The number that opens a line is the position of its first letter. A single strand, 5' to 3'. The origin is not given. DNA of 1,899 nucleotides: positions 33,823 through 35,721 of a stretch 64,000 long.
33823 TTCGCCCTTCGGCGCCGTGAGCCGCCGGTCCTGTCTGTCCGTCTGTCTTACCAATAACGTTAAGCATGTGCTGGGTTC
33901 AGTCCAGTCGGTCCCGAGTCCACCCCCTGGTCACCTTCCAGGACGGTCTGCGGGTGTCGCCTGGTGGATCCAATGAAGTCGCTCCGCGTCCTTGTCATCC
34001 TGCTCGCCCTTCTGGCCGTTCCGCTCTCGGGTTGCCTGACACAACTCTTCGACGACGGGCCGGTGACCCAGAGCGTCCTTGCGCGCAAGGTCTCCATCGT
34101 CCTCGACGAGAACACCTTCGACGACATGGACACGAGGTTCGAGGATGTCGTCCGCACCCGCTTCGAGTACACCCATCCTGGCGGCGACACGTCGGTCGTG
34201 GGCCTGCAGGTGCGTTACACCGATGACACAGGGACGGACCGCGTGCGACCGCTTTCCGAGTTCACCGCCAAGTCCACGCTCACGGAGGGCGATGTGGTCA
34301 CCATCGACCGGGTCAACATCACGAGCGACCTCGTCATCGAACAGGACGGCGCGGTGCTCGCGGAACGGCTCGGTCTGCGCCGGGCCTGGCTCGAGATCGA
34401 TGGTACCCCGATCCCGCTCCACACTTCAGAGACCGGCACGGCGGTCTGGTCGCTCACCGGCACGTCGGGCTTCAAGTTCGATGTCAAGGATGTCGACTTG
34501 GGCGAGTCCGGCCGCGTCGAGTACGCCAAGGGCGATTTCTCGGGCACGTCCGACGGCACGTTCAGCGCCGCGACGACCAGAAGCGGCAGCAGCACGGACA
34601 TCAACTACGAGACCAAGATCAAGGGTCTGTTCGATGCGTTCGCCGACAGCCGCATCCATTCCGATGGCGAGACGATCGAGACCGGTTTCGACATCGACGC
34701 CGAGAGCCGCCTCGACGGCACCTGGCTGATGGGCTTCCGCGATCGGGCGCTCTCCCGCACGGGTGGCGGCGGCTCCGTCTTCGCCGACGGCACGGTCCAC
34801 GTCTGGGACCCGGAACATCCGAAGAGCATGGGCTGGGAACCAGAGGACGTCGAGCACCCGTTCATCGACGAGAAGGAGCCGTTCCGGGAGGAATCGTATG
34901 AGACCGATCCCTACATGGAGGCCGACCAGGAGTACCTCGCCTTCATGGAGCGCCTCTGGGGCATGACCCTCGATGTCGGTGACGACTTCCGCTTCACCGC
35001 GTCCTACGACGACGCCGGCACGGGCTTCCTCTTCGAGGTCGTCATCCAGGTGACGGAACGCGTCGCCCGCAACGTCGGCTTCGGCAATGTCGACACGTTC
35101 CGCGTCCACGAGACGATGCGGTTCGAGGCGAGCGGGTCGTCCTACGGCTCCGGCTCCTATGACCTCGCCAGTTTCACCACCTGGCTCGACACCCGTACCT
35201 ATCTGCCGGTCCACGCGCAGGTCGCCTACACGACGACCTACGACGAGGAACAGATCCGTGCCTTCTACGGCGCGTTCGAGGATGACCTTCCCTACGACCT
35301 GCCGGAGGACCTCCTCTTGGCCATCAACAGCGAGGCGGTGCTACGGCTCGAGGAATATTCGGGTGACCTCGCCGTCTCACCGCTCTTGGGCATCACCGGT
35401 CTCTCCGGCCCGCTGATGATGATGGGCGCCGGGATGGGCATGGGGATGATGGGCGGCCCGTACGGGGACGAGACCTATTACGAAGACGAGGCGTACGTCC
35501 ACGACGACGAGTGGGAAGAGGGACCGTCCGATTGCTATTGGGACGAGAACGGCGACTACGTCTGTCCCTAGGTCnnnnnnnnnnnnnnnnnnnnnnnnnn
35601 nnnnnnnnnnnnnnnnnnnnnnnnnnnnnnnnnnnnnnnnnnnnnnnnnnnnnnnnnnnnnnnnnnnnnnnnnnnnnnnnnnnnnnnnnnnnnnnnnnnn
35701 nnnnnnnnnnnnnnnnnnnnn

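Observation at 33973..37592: Candidate archaeal Lol-like lipoprotein-handling module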

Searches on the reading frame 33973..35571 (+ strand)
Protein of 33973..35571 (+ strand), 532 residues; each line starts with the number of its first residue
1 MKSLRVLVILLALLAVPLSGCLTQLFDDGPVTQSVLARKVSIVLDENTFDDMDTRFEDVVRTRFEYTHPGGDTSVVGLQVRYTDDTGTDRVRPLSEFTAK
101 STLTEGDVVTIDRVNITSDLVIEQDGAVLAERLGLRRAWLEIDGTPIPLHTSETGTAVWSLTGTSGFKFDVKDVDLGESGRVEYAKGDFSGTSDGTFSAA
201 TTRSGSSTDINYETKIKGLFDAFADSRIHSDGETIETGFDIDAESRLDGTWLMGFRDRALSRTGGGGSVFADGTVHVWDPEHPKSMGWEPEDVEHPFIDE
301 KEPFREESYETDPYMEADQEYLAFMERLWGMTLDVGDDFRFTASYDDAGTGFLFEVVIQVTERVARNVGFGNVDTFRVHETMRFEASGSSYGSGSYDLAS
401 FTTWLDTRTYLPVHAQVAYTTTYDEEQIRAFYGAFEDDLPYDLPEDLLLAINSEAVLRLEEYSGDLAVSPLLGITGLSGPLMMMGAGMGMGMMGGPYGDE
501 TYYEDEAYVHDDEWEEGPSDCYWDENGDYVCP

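Call 3: search_protein_families(library=pfam, proteins=[window:33973-35571:+], max_evalue=0.1)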
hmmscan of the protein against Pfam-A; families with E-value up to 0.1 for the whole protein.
window:33973-35571:+ (532 aa): 0 families

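Call 4: search_protein_families(library=ncbifam, proteins=[window:33973-35571:+], max_evalue=0.1)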
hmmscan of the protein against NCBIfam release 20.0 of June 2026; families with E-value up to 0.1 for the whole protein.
window:33973-35571:+ (532 aa): 0 families

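Call 5: find_homologous_proteins(query=window:33973-35571:+)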
Query window:33973-35571:+ (532 aa): 2 proteins with E <= 0.001 among 8000 candidates.
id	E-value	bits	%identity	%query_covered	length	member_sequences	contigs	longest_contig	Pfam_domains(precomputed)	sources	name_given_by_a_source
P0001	0.0e+0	1212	100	100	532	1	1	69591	-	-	-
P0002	0.0e+0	1064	84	100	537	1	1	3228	-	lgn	-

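Call 17: find_homologous_proteins(query=A1)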
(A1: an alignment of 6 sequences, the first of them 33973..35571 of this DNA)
Query A1 (6 sequences) (532 aa, profile of the alignment): 2 proteins with E <= 0.001 among 8000 candidates.
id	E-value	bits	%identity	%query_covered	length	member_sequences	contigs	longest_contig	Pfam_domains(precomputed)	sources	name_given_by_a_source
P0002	1.6e-241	821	84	100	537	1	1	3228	-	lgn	-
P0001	2.1e-236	804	100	100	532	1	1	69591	-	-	-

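Call 24: search_solved_structures(query=A1, max_evalue=10)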
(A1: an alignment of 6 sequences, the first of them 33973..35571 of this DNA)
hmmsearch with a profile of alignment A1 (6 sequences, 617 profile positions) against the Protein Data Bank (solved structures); distinct sequences matched with E-value up to 10: 1.
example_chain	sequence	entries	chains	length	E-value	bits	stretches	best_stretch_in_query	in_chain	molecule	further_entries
9myg_A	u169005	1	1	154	0.16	13.7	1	465-556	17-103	Archaeal Type IV pilin N-terminal domain-containing protein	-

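Call 25: search_protein_families(library=pfam, proteins=[P0002], max_evalue=5)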
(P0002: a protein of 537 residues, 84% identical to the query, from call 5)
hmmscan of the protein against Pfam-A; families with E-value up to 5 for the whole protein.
P0002 (537 aa): 0 families

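Call 32: search_protein_representatives(protein=window:33973-35571:+)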
Query: 532 residues. Proteins with E-value up to 0.001 (for the whole library): 73; up to 1e-10: 59; up to 1e-30: 37. The best 73 are listed.
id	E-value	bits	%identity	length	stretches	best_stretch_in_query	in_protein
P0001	0.0e+00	1212.4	100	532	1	1-532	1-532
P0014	4.7e-95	336.4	40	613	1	6-481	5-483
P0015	3.6e-90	320.2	37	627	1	8-503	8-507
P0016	7.0e-86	306.1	36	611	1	9-502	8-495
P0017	1.0e-83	299.0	34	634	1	9-487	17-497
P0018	1.4e-82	295.2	33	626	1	8-490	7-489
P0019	1.7e-82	294.9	35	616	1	11-506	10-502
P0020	3.2e-82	294.0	36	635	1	8-508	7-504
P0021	1.4e-80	288.6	35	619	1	8-491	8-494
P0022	9.4e-68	246.3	31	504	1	9-487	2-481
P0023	5.7e-48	181.0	35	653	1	6-500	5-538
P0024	5.3e-47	177.8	33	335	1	172-503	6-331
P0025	1.6e-44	169.6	32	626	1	5-496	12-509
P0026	1.9e-44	169.4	32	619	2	235-522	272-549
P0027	1.7e-43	166.2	36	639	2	3-169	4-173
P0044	3.0e-32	129.1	27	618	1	9-501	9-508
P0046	2.0e-31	126.4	29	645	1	9-430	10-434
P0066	3.6e-14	69.4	28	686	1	6-478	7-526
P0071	6.1e-11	58.8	29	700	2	1-189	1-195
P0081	5.2e-05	39.2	26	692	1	15-494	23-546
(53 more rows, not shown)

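Call 38: find_encoding_contigs(protein=P0044, flank=6000, max_places=2)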
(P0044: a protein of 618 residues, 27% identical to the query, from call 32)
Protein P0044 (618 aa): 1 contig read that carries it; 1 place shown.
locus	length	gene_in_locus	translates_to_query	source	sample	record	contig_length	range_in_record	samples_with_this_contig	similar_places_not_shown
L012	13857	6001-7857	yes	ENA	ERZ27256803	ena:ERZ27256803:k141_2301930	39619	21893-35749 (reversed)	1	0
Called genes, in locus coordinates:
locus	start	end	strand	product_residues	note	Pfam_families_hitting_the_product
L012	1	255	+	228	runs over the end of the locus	-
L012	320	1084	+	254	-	-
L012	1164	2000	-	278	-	PF10977:DUF2797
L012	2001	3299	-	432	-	PF01909:NTP_transf_2, PF09249:tRNA_NucTransf2, PF21133:CAA_C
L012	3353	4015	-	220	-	-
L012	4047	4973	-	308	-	PF01569:PAP2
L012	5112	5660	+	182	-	PF00352:TBP, PF11858:DUF3378 (faint), PF00352:TBP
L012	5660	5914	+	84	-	-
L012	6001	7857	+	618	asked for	-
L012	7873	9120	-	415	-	-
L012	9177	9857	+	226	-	PF00005:ABC_tran, PF13304:AAA_21 (weak)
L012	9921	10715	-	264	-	-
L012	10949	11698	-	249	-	PF00730:HhH-GPD, PF00633:HHH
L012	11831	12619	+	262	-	-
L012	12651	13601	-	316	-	PF01544:CorA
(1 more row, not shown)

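Call 39: find_encoding_contigs(protein=P0066, flank=6000, max_places=2)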
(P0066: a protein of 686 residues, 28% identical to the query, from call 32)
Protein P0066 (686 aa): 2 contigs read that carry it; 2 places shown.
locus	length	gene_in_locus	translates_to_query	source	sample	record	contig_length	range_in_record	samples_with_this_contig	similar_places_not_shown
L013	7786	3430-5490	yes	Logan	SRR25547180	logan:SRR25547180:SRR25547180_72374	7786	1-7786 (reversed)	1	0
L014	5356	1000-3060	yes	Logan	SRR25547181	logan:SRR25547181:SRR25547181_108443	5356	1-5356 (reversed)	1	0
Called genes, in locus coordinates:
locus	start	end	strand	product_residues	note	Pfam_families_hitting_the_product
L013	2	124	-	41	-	?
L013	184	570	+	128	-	PF03061:4HBT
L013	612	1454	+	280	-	PF00248:Aldo_ket_red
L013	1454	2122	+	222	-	PF00005:ABC_tran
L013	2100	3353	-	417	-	-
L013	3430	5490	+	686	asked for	-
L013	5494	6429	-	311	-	PF01323:DSBA, PF13743:Thioredoxin_5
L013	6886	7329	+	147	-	-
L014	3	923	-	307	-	?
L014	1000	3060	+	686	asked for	-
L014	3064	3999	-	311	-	PF01323:DSBA, PF13743:Thioredoxin_5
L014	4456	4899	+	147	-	-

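Call 43: predict_structure(alignment_id=A3)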
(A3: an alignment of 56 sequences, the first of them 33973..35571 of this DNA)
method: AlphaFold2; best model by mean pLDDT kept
length: 532 residues; sequences in the alignment: 56
mean_pLDDT: 88.9   pTM: 0.83
mean pLDDT of the five models: 88.9, 87.9, 87.7, 87.4, 86.6
residues with pLDDT >= 90: 391; 70-90: 74; 50-70: 31; < 50: 36
segments of 3 or more residues with pLDDT < 50: 487-518
pLDDT, mean of each block of 10 residues (from residue 1): 80 70 54 91 93 89 97 97 97 98 98 97 97 96 96 98 97 93 97 98 98 98 98 97 98 98 98 98 98 97 98 88 95 97 92 95 94 97 90 88 97 94 90 74 89 96 97 79 48 41 42 45 78 74
secondary structure, 60 per line:
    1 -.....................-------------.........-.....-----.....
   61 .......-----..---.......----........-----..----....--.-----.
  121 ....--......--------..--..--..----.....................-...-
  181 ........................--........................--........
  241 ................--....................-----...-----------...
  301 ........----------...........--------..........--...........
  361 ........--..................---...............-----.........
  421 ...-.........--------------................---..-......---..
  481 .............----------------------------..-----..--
elements in order: H2-22 E36-44 H46-50 H56-59 E60-67 E78-84 E89-93 E108-111 E120-124 E127-132 E155-175 E181-204 E207-230 E233-256 E259-278 E298-308 H319-329 E338-347 E350-368 E371-388 E392-406 E412-423 H425-433 E448-463 H470-475 H479-493

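Call 47: fold_search(model_id=the predicted structure, library=pdb)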
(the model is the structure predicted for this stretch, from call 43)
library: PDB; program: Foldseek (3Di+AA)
matches with E <= 10: 784; with E <= 0.001: 7
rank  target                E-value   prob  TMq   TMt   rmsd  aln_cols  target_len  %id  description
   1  6ntr_A                1.2e-04  0.97  0.14  0.24  17.6       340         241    9  Crystal Structure of Beta-barrel-like Protein of Domain of Unknown Function DUF1849 from Brucella abortus (released 2019-02-13)
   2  9nh1_B                3.5e-04  0.35  0.09  0.14  26.2       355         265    7  In situ cryo-EM structure of porin I of the Legionella Dot/Icm T4SS machine (released 2025-09-17)
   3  9nh1_C                4.1e-04  0.35  0.09  0.15  27.8       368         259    7  In situ cryo-EM structure of porin I of the Legionella Dot/Icm T4SS machine (released 2025-09-17)
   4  9nh1_A                4.3e-04  0.33  0.08  0.14  27.0       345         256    7  In situ cryo-EM structure of porin I of the Legionella Dot/Icm T4SS machine (released 2025-09-17)
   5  2x9k                  5.8e-04  0.23  0.08  0.12  24.9       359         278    9  Structure of a E.coli porin (released 2011-01-26)
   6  2x56                  6.4e-04  0.38  0.10  0.14  27.6       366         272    6  Yersinia Pestis Plasminogen Activator Pla (Native) (released 2010-07-28)
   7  1uyn                  7.9e-04  0.60  0.12  0.19  18.8       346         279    8  Translocator domain of autotransporter NalP from Neisseria meningitidis (released 2004-03-18)
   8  2x55                  1.7e-03  0.38  0.11  0.16  27.1       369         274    7  Yersinia Pestis Plasminogen Activator Pla (Native) (released 2010-07-28)
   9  8s34_A                1.7e-03  0.33  0.13  0.10  30.9       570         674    8  Ferric-mycobactin receptor (FemA) in complex with aeruginic acid (released 2025-02-26)
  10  5iva_A                1.7e-03  0.14  0.09  0.08  32.2       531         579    9  The LPS Transporter LptDE from Pseudomonas aeruginosa, core complex (released 2016-05-18)
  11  2wvp                  1.8e-03  0.33  0.10  0.17  23.8       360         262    8  Synthetically modified OmpG (released 2010-07-14)
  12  2f1c                  2.1e-03  0.23  0.08  0.13  23.8       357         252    7  Crystal structure of the monomeric porin OmpG (released 2006-06-27)
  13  9bd8_A                2.1e-03  0.13  0.08  0.09  27.6       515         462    5  ApoB 100 beta barrel bound to LDLR beta propeller (released 2024-12-25)
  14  2iwv_A                2.7e-03  0.15  0.07  0.12  25.9       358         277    7  Structure of the monomeric outer membrane porin OmpG in the open and closed conformation (released 2006-08-14)
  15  2r89_A                2.8e-03  0.15  0.10  0.13  25.2       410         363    7  Crystal structure of the long-chain fatty acid transporter FadL mutant delta N3 (released 2008-09-23)
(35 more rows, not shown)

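Call 50: search_protein_families(library=pfam, alignment_id=A3, max_evalue=1)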
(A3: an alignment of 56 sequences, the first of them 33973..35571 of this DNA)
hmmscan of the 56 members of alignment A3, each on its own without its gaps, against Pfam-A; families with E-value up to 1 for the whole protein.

A. member 1, window:33973-35571:+ (532 aa): 0 families

B. families by the number of members that match (of 56 scanned): 25 families
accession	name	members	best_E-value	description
PF11306.15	DUF3108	8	0.0024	Protein of unknown function (DUF3108)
PF21347.3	DUF3108_like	2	0.046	DUF3108-like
PF12092.13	DUF3568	2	0.2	Protein of unknown function (DUF3568)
PF13473.12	Cupredoxin_1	1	1.1e-07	Cupredoxin-like domain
PF00960.24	Neocarzinostat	1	0.0023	Neocarzinostatin family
PF11801.13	Tom37_C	1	0.0085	Tom37 C-terminal domain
PF12545.13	DUF3739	1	0.0096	Filamentous haemagglutinin family outer membrane protein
PF07731.20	Cu-oxidase_2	1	0.011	Multicopper oxidase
PF03640.20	Lipoprotein_15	1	0.014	Secreted repeat of unknown function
PF25449.1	CCDC174_GRSR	1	0.019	CCDC174 alpha/beta GRSR domain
PF18614.7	RNase_II_C_S1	1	0.02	RNase II-type exonuclease C-terminal S1 domain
PF24348.1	DUF7508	1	0.03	Domain of unknown function (DUF7508)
PF14258.12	DUF4350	1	0.031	Domain of unknown function (DUF4350)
PF07790.16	Pilin_N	1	0.042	Archaeal Type IV pilin, N-terminal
PF15402.11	MELT_2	1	0.055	MELT motif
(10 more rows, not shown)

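Call 51: search_solved_structures(query=A3, max_evalue=10)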
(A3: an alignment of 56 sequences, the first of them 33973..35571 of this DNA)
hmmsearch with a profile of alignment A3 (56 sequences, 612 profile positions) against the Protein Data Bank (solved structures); distinct sequences matched with E-value up to 10: 1.
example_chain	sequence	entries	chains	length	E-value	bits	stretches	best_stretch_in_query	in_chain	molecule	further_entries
9hig_Q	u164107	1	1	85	1.4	10.9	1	93-122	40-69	Small ribosomal subunit protein uS17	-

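Call 73: find_related_loci(query=A1, collection=metagenome_contigs, flank=5000)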
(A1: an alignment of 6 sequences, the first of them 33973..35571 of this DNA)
Query A1 (532 aa) in metagenome_contigs; peptide patterns used: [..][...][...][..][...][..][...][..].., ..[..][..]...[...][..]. (x = any residue, [..] = any of these).
600 stretches matched a pattern (row limit reached: there are more); 1 encode a relative of the query (tblastn E <= 1e-3); 1 distinct loci.
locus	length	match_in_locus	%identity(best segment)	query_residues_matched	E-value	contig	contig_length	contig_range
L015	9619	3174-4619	38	1-479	1e-96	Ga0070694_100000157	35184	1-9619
